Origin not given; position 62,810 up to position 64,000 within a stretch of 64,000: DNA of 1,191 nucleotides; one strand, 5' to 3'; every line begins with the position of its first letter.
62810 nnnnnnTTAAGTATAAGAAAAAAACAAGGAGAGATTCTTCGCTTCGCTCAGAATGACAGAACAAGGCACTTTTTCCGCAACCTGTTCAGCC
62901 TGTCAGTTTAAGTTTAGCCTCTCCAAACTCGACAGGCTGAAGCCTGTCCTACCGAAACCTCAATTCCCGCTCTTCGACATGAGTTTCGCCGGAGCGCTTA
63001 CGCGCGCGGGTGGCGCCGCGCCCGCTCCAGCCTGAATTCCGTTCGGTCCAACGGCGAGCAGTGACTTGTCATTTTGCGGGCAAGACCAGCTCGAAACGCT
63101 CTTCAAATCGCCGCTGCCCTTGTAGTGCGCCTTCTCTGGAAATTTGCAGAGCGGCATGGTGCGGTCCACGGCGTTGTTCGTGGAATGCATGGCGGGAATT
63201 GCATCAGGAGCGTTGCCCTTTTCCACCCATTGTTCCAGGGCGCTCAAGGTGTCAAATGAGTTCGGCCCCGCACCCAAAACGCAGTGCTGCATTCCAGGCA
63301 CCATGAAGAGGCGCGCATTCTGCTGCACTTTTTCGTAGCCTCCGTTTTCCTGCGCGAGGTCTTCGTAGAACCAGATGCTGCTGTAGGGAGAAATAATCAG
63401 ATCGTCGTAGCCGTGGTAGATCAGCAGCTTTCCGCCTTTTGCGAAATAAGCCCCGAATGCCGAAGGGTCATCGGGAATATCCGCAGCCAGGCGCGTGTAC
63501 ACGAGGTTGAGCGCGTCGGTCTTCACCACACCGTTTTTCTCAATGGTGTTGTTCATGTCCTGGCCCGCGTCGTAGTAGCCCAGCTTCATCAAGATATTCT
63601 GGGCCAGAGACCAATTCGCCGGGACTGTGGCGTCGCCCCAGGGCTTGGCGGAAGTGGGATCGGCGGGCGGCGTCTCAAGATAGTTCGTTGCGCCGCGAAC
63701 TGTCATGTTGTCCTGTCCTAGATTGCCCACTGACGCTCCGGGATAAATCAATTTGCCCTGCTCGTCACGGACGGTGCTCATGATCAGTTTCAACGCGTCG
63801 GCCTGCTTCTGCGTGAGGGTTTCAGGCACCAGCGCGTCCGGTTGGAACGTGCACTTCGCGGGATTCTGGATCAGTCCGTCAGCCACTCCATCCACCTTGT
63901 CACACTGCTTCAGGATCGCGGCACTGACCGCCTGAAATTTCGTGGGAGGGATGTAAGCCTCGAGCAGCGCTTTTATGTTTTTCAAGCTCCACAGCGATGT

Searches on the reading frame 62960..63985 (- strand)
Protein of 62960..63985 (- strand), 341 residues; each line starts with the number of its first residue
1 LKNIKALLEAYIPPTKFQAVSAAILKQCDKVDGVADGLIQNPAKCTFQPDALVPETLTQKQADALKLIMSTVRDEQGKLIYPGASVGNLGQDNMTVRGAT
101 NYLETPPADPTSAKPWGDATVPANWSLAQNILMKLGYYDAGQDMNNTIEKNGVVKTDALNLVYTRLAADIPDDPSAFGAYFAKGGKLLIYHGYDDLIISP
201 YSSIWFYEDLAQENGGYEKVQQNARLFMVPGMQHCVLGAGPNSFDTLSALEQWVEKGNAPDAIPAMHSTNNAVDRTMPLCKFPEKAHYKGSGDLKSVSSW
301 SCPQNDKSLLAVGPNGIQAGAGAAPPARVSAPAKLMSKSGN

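Call 66: search_protein_families(library=pfam, proteins=[window:62960-63985:-], max_evalue=0.001)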
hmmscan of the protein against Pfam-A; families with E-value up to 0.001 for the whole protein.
window:62960-63985:- (341 aa): 1 family
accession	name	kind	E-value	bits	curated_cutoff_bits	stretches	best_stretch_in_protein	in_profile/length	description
PF07519.17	Tannase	-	6.6e-53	180.7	29.8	1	8-302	174-489/490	Tannase and feruloyl esterase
